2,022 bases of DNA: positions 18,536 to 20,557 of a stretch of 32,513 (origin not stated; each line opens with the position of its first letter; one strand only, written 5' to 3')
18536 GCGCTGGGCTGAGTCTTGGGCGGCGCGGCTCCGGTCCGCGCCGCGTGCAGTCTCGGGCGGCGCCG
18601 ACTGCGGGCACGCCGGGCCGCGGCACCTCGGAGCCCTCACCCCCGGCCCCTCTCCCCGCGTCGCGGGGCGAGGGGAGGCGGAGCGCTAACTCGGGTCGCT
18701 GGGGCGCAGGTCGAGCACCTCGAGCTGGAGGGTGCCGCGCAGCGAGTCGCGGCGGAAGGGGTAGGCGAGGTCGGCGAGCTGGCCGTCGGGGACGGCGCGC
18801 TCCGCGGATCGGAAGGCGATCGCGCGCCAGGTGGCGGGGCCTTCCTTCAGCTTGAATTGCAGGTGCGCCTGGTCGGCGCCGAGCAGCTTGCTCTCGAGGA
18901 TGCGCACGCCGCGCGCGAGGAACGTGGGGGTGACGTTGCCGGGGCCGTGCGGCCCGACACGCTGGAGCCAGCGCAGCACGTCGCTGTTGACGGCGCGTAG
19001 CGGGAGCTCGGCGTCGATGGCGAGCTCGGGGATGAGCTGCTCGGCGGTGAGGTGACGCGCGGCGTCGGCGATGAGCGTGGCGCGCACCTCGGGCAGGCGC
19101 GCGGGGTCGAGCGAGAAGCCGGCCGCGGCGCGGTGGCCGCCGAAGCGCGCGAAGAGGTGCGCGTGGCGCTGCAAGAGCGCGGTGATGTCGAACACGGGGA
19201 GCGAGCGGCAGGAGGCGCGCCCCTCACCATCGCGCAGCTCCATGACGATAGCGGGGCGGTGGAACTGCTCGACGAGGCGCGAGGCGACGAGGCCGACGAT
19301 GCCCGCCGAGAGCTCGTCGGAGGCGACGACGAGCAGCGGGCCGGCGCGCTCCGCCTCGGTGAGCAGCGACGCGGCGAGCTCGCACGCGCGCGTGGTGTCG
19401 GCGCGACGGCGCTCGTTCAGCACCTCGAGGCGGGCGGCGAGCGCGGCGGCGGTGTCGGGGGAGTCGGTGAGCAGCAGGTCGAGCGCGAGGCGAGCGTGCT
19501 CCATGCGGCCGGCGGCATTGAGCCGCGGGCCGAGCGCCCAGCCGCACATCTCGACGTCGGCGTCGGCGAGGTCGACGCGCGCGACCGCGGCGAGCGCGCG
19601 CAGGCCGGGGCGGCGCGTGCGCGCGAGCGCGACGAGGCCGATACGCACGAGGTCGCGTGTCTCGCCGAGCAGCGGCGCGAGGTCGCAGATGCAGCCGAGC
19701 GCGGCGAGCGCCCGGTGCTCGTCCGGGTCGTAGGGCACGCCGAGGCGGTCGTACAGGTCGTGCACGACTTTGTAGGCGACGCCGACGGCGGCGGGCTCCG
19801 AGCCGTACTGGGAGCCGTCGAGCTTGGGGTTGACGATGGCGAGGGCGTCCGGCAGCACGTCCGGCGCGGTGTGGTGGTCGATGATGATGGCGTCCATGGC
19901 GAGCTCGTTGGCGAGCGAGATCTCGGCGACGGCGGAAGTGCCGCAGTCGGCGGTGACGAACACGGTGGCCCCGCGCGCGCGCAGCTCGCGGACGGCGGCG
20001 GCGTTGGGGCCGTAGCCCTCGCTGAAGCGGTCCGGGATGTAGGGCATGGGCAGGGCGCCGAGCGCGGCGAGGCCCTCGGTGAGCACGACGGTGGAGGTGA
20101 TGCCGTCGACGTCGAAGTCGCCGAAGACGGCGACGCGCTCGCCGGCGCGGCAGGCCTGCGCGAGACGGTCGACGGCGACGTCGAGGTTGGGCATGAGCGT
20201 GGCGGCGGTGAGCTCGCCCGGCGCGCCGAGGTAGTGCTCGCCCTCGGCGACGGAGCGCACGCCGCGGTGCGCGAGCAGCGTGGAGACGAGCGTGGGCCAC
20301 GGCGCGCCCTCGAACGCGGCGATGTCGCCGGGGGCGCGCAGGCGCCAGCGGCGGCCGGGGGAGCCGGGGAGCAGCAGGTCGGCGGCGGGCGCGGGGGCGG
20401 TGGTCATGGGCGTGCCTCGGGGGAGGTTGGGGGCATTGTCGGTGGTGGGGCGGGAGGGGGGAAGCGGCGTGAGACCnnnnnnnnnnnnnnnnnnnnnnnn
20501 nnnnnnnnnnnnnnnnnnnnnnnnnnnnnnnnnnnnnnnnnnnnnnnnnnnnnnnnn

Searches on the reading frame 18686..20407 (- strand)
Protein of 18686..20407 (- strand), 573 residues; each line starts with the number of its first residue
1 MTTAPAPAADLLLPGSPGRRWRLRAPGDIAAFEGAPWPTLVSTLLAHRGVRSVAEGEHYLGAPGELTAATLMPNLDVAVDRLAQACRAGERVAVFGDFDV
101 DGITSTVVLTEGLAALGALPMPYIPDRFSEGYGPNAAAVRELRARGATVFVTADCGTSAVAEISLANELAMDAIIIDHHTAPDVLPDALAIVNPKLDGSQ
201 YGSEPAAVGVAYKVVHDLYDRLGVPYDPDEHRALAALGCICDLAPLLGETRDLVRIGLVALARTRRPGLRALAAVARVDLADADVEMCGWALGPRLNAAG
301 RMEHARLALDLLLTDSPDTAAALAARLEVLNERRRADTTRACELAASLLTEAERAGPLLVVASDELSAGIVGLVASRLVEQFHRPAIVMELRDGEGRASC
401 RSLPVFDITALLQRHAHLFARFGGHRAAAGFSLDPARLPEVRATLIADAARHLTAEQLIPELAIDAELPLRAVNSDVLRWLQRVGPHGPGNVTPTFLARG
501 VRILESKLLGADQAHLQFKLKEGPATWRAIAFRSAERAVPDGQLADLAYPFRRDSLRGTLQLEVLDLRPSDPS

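Call 12: search_protein_families(library=pfam, proteins=[window:18686-20407:-], max_evalue=0.00001)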
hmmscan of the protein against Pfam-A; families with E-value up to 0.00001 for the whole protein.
window:18686-20407:- (573 aa): 3 families
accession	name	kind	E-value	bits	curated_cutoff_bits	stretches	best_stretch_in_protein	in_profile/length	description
PF01368.27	DHH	-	6.9e-21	75.3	28.1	1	91-229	1-116/125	DHH family, N-terminal domain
PF17768.7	RecJ_OB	-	2e-19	70.1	27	1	464-563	1-104/107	RecJ OB domain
PF02272.25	DHHA1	-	1.9e-10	41.5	25.9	1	358-446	4-97/102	DHHA1 domain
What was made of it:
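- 18686..20407 (-): Downstream flank: recJ (DHH, DHHA1 and RecJ_OB domains), a native high-GC gene. Pfam (call 12).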

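Call 13: find_related_loci(query=window:18686-20407:-, collection=genome_contigs, flank=10000)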
Query window:18686-20407:- (573 aa) in genome_contigs; peptide patterns used: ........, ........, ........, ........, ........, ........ (x = any residue, [..] = any of these).
476 stretches matched a pattern; 23 encode a relative of the query (tblastn E <= 1e-3); 23 distinct loci.
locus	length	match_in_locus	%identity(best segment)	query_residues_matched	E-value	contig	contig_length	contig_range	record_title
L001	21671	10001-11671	68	12-568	0e+0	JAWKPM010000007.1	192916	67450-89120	MAG: Dehalococcoidia bacterium isolate BC2.88 BC2.88.fa-7, whole genome shotgun sequence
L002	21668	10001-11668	67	15-570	0e+0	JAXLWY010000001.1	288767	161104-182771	MAG: Dehalococcoidia bacterium isolate STL-CHL35 C2.186.fa-1, whole genome shotgun sequence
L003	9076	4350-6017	66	15-570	0e+0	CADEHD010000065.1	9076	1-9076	MAG: uncultured Chloroflexi bacterium isolate Chloroflexi sp. RBC038 genome assembly, contig: MAG038_65, whole genome sh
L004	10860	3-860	88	290-571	2e-150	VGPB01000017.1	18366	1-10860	MAG: Chloroflexi bacterium isolate K_Offshore_80m_m2_170 K_Offshore_80m_m2_170_Ga0194132_10006356, whole genome shotgun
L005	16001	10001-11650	38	17-570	4e-96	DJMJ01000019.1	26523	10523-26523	MAG TPA_asm: Nitrospira sp. UBA6493 UBA6493_contig_724, whole genome shotgun sequence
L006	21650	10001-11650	38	17-570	1e-95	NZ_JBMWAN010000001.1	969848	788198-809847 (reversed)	Nitrospira sp. NS4 NODE_8_lth_969848, whole genome shotgun sequence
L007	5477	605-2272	35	19-568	4e-94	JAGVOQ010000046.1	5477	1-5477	MAG: Candidatus Omnitrophota bacterium isolate DeMMO3_19 c_000000014015, whole genome shotgun sequence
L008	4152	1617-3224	37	38-570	1e-93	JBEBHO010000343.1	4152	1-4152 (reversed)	MAG: Nitrospira sp. isolate ATF_24 NODE_16874_length_4152_cov_7.692327, whole genome shotgun sequence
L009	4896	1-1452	38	92-570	1e-88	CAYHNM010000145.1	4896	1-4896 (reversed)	MAG TPA_asm: uncultured Nitrospira sp. isolate ERP119705_co13_527 genome assembly, contig: NODE_22014_length_4896_cov_9.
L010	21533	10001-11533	41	72-570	8e-88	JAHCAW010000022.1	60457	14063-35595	MAG: Candidatus Sumerlaeia bacterium isolate ACE_SUM1 SUM1_22, whole genome shotgun sequence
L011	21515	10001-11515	37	71-570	2e-87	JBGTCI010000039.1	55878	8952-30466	MAG: Nitrospiraceae bacterium isolate JTS-RE116 k141_2260039, whole genome shotgun sequence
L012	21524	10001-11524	38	72-568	9e-85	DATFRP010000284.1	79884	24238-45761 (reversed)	MAG TPA_asm: Vicinamibacterales bacterium isolate SMAG_U9361 k141_271546, whole genome shotgun sequence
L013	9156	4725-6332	36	38-570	2e-77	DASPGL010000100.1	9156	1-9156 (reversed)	MAG TPA_asm: Nitrospira sp. isolate SMAG_U16450 k141_167130, whole genome shotgun sequence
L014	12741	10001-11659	32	21-565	1e-76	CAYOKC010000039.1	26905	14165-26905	MAG TPA_asm: uncultured Leptolinea sp. isolate SRP294416_co1_135 genome assembly, contig: NODE_3266_length_26905_cov_4.4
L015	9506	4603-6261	34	21-565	1e-75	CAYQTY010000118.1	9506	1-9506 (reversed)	MAG TPA_asm: uncultured Leptolinea sp. isolate SRP192927_co7_673 genome assembly, contig: NODE_15151_length_9506_cov_3.4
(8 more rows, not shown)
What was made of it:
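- The junction in the closest relative lineage (L004, RecJ 88%) is missing, because that contig starts inside recJ (call 13). The junction in the RecJ-88% relative is unseen (call 13).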

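Call 20: search_protein_families(library=pfam, proteins=[L002:9166-9627:-, L002:9567-9848:-, L001:9478-9966:-], max_evalue=0.01)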
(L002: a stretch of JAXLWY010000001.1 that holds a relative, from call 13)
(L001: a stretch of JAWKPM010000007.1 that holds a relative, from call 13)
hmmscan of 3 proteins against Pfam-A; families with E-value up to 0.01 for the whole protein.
L002:9166-9627:- (153 aa): 1 family
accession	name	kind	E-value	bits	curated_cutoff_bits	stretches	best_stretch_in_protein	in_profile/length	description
PF01850.27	PIN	-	6.2e-07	30.5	23.6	1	22-145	1-119/120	PIN domain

L002:9567-9848:- (93 aa): 1 family
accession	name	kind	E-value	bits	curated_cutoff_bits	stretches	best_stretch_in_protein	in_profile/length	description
PF02604.26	PhdYeFM_antitox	-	6.3e-10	39.1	29.8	1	2-41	1-41/74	Antitoxin Phd_YefM, type II toxin-antitoxin system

L001:9478-9966:- (162 aa): 0 families

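Call 28: find_related_loci(query=window:18686-20407:-, collection=metagenome_contigs, flank=5000)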
Query window:18686-20407:- (573 aa) in metagenome_contigs; peptide patterns used: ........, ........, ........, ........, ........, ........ (x = any residue, [..] = any of these).
125 stretches matched a pattern; 15 encode a relative of the query (tblastn E <= 1e-3); 15 distinct loci.
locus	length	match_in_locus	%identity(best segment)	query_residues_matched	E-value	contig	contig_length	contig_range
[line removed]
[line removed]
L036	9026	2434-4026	38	44-570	2e-96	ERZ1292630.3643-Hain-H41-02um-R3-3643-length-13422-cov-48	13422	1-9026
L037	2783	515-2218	37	20-572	8e-97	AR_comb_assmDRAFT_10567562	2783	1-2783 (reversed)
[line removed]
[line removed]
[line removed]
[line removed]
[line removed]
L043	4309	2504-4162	33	21-565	2e-74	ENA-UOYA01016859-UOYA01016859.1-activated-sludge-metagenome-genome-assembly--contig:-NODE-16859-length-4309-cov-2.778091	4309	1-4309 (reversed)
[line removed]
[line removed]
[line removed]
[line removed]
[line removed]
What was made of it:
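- Tried and rejected: Metagenome scan with RecJ yielded only 15 loci and no new close junctions (call 28). L004/L034 (RecJ 88%) starts inside recJ, so its junction is unknown (calls 13, 28).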

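Call 29: find_homologous_proteins(query=window:18686-20407:-, max_evalue=1e-100)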
Query window:18686-20407:- (573 aa): 1170 proteins with E <= 1e-100 among 8000 candidates; the best 120 are listed.
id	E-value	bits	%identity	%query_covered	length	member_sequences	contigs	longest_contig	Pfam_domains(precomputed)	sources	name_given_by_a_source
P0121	0.0e+0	1246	100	100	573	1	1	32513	PF01368.28,PF17768.8,PF02272.25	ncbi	-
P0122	0.0e+0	1237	99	100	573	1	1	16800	PF01368.28,PF17768.8,PF02272.25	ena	-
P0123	0.0e+0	1141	93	100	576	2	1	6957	PF01368.28,PF17768.8,PF02272.25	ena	-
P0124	0.0e+0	1038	84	99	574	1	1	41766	PF01368.28,PF17768.8,PF02272.25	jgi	jgi:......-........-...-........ exonuclease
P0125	5.8e-262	888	70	99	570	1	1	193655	PF01368.28,PF17768.8,PF02272.25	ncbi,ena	-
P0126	9.6e-262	888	71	100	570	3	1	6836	PF01368.28,PF17768.8,PF02272.25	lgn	-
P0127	1.8e-260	883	70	100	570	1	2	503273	PF01368.28,PF17768.8,PF02272.25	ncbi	ncbi:MAG: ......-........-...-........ exonuclease RecJ [Dehalococcoidia bacterium]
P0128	3.0e-260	883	69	99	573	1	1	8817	PF01368.28,PF17768.8,PF02272.25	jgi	-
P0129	1.1e-259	881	70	98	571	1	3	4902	PF01368.28,PF17768.8,PF02272.25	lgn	-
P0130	1.0e-258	878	70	99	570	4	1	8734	PF01368.28,PF17768.8,PF02272.25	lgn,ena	-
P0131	2.6e-258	876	71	96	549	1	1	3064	PF01368.28,PF17768.8,PF02272.25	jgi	jgi:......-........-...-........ exonuclease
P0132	2.2e-257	873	69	100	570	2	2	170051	PF01368.28,PF17768.8,PF02272.25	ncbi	ncbi:MAG: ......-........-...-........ exonuclease RecJ [Dehalococcoidia bacterium]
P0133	1.8e-255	867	69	99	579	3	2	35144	PF01368.28,PF17768.8,PF02272.25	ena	-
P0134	7.9e-255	865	69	99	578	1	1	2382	PF01368.28,PF17768.8,PF02272.25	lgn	-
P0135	3.4e-253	859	68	100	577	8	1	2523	PF01368.28,PF17768.8,PF02272.25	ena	-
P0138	9.1e-252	855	69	98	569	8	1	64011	PF01368.28,PF17768.8,PF02272.25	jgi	-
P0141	2.1e-249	847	68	99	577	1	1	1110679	PF01368.28,PF17768.8,PF02272.25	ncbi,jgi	jgi:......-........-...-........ exonuclease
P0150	8.3e-245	832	68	99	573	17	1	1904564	PF01368.28,PF17768.8,PF02272.25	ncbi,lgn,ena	-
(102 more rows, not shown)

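Call 30: find_encoding_contigs(protein=P0123, flank=6000, max_places=3)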
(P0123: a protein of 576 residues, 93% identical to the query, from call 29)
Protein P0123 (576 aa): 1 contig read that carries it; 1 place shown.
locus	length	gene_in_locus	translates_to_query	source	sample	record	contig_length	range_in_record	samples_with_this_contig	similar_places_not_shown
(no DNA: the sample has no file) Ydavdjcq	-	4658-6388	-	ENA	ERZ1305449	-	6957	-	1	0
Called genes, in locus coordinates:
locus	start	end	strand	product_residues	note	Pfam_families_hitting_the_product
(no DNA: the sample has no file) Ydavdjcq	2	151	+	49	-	?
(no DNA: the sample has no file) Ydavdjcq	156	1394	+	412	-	PF00109:ketoacyl-synt, PF02801:Ketoacyl-synt_C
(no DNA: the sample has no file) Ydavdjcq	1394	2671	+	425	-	PF00109:ketoacyl-synt, PF02801:Ketoacyl-synt_C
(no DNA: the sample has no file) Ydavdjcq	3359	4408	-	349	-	-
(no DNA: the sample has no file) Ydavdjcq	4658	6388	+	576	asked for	PF01368:DHH, PF02272:DHHA1, PF17768:RecJ_OB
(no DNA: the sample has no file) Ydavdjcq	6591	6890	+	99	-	-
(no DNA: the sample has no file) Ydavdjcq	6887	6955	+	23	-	?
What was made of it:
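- For P0123's lineage (RecJ 93%) only gene calls are held, not DNA (call 30).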

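Call 31: find_encoding_contigs(protein=P0124, flank=6000, max_places=3)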
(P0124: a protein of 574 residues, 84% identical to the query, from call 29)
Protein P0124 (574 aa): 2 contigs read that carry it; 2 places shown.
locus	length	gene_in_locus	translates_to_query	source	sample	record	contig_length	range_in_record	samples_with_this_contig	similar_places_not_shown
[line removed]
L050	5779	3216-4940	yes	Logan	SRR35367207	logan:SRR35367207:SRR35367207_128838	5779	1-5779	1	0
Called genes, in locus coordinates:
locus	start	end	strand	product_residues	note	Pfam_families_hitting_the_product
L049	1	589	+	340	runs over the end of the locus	PF00698:Acyl_transf_1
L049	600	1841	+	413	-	PF00109:ketoacyl-synt, PF00108:Thiolase_N (faint), PF02801:Ketoacyl-synt_C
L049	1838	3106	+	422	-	PF00109:ketoacyl-synt, PF02801:Ketoacyl-synt_C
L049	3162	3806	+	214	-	-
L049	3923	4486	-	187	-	-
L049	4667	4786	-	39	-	-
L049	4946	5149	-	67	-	-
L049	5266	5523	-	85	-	PF01381:HTH_3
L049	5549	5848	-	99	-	-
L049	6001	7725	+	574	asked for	PF01368:DHH, PF02272:DHHA1, PF17768:RecJ_OB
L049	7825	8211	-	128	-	-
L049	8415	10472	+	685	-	PF00009:GTP_EFTU, PF22042:EF-G_D2, PF03144:GTP_EFTU_D2 (weak), PF14492:EFG_III, PF03764:EFG_IV, PF00679:EFG_C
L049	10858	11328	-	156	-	-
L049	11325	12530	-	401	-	PF00579:tRNA-synt_1b, PF22421:SYY_C-terminal (weak), PF01479:S4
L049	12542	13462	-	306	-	PF01467:CTP_transf_like (weak), PF06574:FAD_syn, PF01687:Flavokinase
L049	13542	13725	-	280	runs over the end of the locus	PF02616:SMC_ScpA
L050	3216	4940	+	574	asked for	PF01368:DHH, PF02272:DHHA1, PF17768:RecJ_OB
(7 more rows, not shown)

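Call 32: find_encoding_contigs(protein=P0125, flank=6000, max_places=2)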
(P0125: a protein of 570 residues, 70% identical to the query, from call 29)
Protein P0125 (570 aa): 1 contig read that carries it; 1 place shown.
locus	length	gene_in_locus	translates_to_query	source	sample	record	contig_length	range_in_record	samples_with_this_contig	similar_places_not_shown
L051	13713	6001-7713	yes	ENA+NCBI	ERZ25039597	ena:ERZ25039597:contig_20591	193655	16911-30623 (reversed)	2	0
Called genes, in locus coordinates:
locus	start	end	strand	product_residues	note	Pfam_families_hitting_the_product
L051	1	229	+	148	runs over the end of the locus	PF05425:CopD (weak)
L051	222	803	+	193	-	PF25913:DUF7965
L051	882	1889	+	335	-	PF00698:Acyl_transf_1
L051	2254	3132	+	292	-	PF00109:ketoacyl-synt, PF02801:Ketoacyl-synt_C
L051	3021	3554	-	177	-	-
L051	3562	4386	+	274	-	PF00109:ketoacyl-synt, PF02801:Ketoacyl-synt_C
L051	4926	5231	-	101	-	-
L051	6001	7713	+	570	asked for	PF01368:DHH, PF02272:DHHA1, PF17768:RecJ_OB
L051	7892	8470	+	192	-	PF00009:GTP_EFTU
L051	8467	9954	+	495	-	PF22042:EF-G_D2, PF14492:EFG_III, PF03764:EFG_IV, PF00679:EFG_C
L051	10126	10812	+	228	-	-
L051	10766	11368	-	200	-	PF07274:DUF1440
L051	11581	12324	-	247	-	PF04264:YceI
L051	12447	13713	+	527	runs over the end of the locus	PF13493:DUF4118, PF00512:HisKA, PF02518:HATPase_c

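Call 33: find_encoding_contigs(protein=P0127, flank=6000, max_places=2)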
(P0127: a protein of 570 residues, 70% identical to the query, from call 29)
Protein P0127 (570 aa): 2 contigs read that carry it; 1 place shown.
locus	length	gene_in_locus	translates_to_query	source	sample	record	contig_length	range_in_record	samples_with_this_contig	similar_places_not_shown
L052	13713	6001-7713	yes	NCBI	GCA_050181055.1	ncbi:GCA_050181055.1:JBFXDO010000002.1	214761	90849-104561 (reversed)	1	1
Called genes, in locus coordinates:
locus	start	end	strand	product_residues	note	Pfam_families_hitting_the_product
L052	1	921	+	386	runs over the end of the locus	PF02771:Acyl-CoA_dh_N (weak), PF02770:Acyl-CoA_dh_M (weak), PF00441:Acyl-CoA_dh_1 (weak), PF08028:Acyl-CoA_dh_2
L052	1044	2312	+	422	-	PF10011:DUF2254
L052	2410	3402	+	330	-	PF00698:Acyl_transf_1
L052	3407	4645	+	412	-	PF00109:ketoacyl-synt, PF02801:Ketoacyl-synt_C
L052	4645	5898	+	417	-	PF00109:ketoacyl-synt, PF02801:Ketoacyl-synt_C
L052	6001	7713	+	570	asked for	PF01368:DHH, PF02272:DHHA1, PF17768:RecJ_OB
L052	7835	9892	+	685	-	PF00009:GTP_EFTU, PF22042:EF-G_D2, PF03144:GTP_EFTU_D2 (weak), PF14492:EFG_III, PF03764:EFG_IV, PF00679:EFG_C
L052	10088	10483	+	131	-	-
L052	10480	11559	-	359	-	PF21959:DUF6923 (faint), PF24684:Vgb_lyase, PF08450:SGL (faint)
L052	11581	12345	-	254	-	PF04264:YceI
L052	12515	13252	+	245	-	PF00149:Metallophos, PF12850:Metallophos_2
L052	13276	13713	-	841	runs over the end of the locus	PF17191:RecG_wedge, PF01336:tRNA_anti-codon (weak), PF00270:DEAD, PF00271:Helicase_C, PF22590:Cas3-like_C_2 (faint), PF19833:RecG_dom3_C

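Call 49: search_protein_families(library=ncbifam, proteins=[L049:3159-3806:+, L049:3923-4486:-, L049:4946-5149:-, L049:5266-5565:-, L049:5549-5848:-, L002:9166-9627:-, L002:9567-9848:-, L001:9478-9966:-], max_evalue=0.01)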
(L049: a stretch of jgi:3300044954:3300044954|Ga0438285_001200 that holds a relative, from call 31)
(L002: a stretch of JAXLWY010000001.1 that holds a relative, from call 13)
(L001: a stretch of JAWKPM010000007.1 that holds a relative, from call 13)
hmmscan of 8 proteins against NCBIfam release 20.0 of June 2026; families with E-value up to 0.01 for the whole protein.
L049:3159-3806:+ (215 aa): 1 family
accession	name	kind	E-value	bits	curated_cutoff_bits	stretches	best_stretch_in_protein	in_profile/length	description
NF003751.0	PRK05346.2-2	equivalog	0.0022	17.1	630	1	170-209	252-289/320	Na(+)-translocating NADH-quinone reductase subunit C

L049:3923-4486:- (187 aa): 5 families
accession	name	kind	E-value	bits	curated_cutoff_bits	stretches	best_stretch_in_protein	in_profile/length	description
NF033668.1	rSAM_PA0069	hypoth_equivalog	5e-23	81.7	360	1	1-123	121-247/348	PA0069 family radical SAM protein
NF038135.1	rSAM_Rv2578c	equivalog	9e-15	54.5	430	1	1-120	125-247/317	Rv2578c family radical SAM protein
NF038136.1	rSAM_Rv_intein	exception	1.2e-14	54.1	700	1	1-123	382-507/574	intein-containing Rv2578c family radical SAM protein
TIGR04470.1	rSAM_mob_pairB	equivalog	2.3e-13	50.1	410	1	2-113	76-185/285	radical SAM mobile pair protein B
TIGR04070.1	photo_TT_lyase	equivalog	0.00072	18.6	400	1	54-105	185-234/338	spore photoproduct lyase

L049:4946-5149:- (67 aa): 0 families

L049:5266-5565:- (99 aa): 5 families
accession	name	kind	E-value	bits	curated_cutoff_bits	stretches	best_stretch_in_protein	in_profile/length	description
TIGR02607.1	antidote_HigA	equivalog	2.6e-21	75.2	47.7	1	23-95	6-79/81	HigA family addiction module antitoxin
TIGR00270.2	TIGR00270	equivalog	0.00024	20.9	110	1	16-78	68-130/159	multiprotein bridging factor aMBF1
NF003162.0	PRK04140.1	equivalog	0.0034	16.5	263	1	20-78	123-181/317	transcriptional regulator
NF047948.1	male_kill_WMK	equivalog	0.0075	15.8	300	1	35-85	174-224/300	WO male-killing family protein Wmk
TIGR03070.1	couple_hipB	subfamily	0.0078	16.1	71.65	0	33-75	12-54/58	type II toxin-antitoxin system Y4mF family antitoxin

L049:5549-5848:- (99 aa): 0 families

L002:9166-9627:- (153 aa): 0 families

L002:9567-9848:- (93 aa): 1 family
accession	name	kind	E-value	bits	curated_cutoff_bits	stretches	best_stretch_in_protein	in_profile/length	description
TIGR01552.1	phd_fam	subfamily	3.7e-10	39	20.8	1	5-41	2-38/53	type II toxin-antitoxin system prevent-host-death family antitoxin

L001:9478-9966:- (162 aa): 0 families

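Call 50: search_protein_families(library=pfam, proteins=[L049:3159-3806:+, L049:3923-4486:-, L049:4946-5149:-, L049:5266-5565:-, L049:5549-5848:-], max_evalue=0.05)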
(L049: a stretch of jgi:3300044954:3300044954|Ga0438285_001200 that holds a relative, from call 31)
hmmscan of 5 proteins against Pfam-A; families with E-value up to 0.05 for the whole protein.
L049:3159-3806:+ (215 aa): 0 families

L049:3923-4486:- (187 aa): 2 families
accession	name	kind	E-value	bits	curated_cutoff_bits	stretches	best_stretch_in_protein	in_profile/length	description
PF04055.27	Radical_SAM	-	4.7e-05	24.1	29.5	1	8-118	58-164/166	Radical SAM superfamily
PF20903.3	SPL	-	0.012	15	27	1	55-105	186-234/338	Spore photoproduct lyase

L049:4946-5149:- (67 aa): 0 families

L049:5266-5565:- (99 aa): 7 families
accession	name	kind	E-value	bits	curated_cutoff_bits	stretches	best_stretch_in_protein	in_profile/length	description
PF01381.28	HTH_3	-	1.2e-09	38.5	23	1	30-81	3-54/55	Helix-turn-helix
PF13560.12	HTH_31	-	2.4e-05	25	27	1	33-78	11-57/64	Helix-turn-helix domain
PF13443.12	HTH_26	-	0.00028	21.5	22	1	32-77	6-52/63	Cro/C1-type HTH DNA-binding domain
PF15943.11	YdaS_toxin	-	0.00033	20.8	30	1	39-74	11-46/65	Bacterial toxin YdaS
PF13412.12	HTH_24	-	0.032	14.3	21.9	0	35-58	16-39/48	Winged helix-turn-helix DNA-binding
PF00889.24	EF_TS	-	0.038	14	27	1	14-60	115-160/204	Elongation factor TS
PF13384.12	HTH_23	-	0.041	14.2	24.6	0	33-58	14-39/50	Homeodomain-like domain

L049:5549-5848:- (99 aa): 1 family
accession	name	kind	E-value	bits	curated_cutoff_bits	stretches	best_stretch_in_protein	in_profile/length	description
PF05015.19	HigB-like_toxin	-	0.00022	22.1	27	1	8-98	3-91/91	RelE-like toxin of type II toxin-antitoxin system HigB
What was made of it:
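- The junction collects other TA pairs in relatives: Phd/PIN in L002 (call 20) and HigA plus a HigB-like protein in L049 (calls 49, 50).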

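Call 63: find_encoding_contigs(protein=P0132, flank=4500, max_places=1)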
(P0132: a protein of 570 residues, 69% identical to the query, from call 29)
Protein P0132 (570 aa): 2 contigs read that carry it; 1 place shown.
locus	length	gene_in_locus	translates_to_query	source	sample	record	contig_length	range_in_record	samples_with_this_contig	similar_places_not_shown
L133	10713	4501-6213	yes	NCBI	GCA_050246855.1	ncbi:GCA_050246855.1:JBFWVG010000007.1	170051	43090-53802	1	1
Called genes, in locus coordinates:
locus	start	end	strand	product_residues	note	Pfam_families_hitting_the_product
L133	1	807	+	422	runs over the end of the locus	PF10011:DUF2254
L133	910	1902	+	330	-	PF00698:Acyl_transf_1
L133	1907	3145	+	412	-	PF00109:ketoacyl-synt, PF02801:Ketoacyl-synt_C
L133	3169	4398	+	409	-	PF00109:ketoacyl-synt, PF02801:Ketoacyl-synt_C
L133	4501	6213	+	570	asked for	PF01368:DHH, PF02272:DHHA1, PF17768:RecJ_OB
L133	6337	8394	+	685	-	PF00009:GTP_EFTU, PF22042:EF-G_D2, PF03144:GTP_EFTU_D2, PF14492:EFG_III, PF03764:EFG_IV, PF00679:EFG_C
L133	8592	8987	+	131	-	-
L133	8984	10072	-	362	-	PF21959:DUF6923 (faint), PF24684:Vgb_lyase, PF08450:SGL (faint), PF24684:Vgb_lyase (weak)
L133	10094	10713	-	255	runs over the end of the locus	PF04264:YceI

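Call 64: find_encoding_contigs(protein=P0138, flank=4500, max_places=1)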
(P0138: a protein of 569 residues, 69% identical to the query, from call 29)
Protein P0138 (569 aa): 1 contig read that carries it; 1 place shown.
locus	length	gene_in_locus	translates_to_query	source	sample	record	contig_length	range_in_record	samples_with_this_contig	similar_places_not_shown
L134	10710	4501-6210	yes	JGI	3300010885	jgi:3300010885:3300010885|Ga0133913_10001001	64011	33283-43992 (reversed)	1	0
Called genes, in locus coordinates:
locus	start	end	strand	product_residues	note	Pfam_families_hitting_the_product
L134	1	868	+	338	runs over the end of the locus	PF00109:ketoacyl-synt, PF02801:Ketoacyl-synt_C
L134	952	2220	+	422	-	PF00109:ketoacyl-synt, PF02801:Ketoacyl-synt_C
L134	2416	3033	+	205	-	-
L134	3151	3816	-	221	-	PF01329:Pterin_4a (weak), PF18029:Glyoxalase_6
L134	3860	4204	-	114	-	PF04237:YjbR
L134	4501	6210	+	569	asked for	PF01368:DHH, PF02272:DHHA1, PF17768:RecJ_OB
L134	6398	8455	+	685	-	PF00009:GTP_EFTU, PF22042:EF-G_D2, PF03144:GTP_EFTU_D2 (weak), PF14492:EFG_III, PF03764:EFG_IV, PF00679:EFG_C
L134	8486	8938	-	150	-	-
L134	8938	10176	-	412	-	PF00579:tRNA-synt_1b, PF22421:SYY_C-terminal, PF01479:S4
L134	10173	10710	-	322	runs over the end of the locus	PF06574:FAD_syn, PF01467:CTP_transf_like, PF01687:Flavokinase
